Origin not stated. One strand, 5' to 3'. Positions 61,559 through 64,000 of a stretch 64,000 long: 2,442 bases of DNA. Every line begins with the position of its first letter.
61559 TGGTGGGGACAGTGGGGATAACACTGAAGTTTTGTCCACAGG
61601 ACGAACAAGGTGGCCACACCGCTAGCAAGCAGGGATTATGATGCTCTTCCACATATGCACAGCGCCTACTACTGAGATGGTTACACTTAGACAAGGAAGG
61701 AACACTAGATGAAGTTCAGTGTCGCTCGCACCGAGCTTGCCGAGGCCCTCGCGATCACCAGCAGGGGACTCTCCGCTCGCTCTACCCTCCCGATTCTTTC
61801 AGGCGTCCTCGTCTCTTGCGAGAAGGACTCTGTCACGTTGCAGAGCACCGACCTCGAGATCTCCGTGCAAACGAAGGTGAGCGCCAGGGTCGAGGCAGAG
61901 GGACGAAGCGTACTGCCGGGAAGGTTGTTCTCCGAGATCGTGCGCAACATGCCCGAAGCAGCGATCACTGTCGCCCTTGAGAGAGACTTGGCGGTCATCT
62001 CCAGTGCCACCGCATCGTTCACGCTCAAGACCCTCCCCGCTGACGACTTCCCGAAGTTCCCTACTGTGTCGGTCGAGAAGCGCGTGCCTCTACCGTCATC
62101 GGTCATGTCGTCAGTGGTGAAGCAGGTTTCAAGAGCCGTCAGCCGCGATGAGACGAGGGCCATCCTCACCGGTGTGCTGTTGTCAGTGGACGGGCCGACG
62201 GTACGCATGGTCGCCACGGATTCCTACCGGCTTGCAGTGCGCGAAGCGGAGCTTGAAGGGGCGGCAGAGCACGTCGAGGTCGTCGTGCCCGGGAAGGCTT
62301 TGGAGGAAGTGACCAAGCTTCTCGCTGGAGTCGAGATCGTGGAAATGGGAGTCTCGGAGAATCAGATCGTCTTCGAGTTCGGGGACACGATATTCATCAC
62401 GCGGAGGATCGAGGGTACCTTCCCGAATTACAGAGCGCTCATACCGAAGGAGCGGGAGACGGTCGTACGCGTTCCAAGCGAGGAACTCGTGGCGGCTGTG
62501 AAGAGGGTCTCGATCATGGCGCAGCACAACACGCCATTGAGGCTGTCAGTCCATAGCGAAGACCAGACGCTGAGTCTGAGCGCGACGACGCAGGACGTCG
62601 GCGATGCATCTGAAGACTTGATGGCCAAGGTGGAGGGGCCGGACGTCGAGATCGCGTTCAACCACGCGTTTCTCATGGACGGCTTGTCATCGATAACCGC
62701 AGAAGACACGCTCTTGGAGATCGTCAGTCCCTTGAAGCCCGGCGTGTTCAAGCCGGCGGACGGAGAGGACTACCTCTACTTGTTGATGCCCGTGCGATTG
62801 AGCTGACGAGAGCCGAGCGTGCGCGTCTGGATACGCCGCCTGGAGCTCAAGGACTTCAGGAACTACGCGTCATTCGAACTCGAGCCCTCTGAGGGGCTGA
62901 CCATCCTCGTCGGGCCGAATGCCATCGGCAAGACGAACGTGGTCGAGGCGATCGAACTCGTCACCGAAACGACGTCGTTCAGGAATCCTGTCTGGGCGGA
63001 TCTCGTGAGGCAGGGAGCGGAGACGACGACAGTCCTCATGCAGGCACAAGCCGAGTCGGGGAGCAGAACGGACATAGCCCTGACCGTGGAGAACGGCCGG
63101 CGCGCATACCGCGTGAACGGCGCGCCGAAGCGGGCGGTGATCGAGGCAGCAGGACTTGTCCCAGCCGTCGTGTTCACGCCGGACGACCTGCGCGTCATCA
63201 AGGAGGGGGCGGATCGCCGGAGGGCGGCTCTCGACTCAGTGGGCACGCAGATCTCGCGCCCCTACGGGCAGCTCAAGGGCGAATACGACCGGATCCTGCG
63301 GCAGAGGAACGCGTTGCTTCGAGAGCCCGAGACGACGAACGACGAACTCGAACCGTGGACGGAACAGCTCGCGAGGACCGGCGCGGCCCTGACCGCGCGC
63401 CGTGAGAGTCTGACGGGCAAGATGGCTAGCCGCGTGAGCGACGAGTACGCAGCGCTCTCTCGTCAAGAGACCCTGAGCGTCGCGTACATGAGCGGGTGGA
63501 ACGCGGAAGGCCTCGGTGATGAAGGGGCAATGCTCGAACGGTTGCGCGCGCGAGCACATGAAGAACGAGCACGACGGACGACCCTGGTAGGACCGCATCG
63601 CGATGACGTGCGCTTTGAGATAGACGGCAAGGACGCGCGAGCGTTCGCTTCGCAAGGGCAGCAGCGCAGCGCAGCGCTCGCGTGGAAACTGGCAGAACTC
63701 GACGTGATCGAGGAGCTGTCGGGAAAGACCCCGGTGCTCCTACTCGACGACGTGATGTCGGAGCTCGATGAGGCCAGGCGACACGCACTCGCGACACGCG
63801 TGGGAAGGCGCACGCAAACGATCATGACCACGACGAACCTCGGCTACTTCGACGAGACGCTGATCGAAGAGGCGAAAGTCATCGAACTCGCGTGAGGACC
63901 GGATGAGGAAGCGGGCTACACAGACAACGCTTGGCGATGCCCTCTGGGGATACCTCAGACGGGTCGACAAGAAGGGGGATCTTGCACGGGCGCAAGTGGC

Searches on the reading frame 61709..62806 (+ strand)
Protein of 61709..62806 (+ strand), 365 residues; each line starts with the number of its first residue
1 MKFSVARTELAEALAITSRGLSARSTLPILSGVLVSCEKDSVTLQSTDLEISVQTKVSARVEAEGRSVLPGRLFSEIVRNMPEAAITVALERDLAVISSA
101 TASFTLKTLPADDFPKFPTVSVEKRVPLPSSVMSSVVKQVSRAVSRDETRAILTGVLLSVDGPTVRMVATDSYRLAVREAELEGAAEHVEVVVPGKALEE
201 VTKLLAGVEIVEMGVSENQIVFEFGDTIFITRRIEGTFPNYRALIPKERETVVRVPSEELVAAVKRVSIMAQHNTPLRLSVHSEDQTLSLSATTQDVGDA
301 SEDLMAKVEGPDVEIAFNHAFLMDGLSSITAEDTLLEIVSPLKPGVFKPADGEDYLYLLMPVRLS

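Call 22: search_protein_families(library=pfam, proteins=[window:61709-62806:+], max_evalue=0.0001)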
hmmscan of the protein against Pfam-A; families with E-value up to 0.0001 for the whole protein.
window:61709-62806:+ (365 aa): 3 families
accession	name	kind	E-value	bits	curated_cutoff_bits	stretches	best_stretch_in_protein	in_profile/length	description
PF00712.24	DNA_pol3_beta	-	3e-40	137.5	24.4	2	1-117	1-119/120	DNA polymerase III beta subunit, N-terminal domain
PF02767.21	DNA_pol3_beta_2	-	2.1e-36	125.1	27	1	128-240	2-116/116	DNA polymerase III beta subunit, central domain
PF02768.20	DNA_pol3_beta_3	-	1.3e-24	86.8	27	1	243-363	2-121/121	DNA polymerase III beta subunit, C-terminal domain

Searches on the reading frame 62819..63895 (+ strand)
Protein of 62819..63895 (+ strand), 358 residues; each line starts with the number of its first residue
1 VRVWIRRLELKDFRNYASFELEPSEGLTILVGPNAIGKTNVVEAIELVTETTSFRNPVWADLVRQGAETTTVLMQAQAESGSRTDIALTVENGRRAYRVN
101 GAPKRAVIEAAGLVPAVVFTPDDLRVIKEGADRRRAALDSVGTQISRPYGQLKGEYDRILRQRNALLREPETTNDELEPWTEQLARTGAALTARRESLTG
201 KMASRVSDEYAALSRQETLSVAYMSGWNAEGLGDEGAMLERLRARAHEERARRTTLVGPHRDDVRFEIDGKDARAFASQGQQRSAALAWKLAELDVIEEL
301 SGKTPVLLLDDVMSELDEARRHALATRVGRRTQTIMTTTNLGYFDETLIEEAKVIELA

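Call 22: search_protein_families(library=pfam, proteins=[window:62819-63895:+], max_evalue=0.0001)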
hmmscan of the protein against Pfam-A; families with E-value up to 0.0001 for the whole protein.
window:62819-63895:+ (358 aa): 4 families
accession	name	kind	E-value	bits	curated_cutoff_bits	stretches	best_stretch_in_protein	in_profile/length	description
PF02463.25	SMC_N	-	1.9e-19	70.4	40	1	5-344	2-202/220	RecF/RecN/SMC N terminal domain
PF13175.12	AAA_15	-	1.8e-09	38.1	32.1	1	5-61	3-55/374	AAA ATPase domain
PF13476.12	AAA_23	-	2.5e-08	35.3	27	1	7-51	1-45/201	AAA domain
PF13304.12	AAA_21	-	5.7e-07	30.3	27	0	27-66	1-38/304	AAA domain, putative AbiEii toxin, Type IV TA system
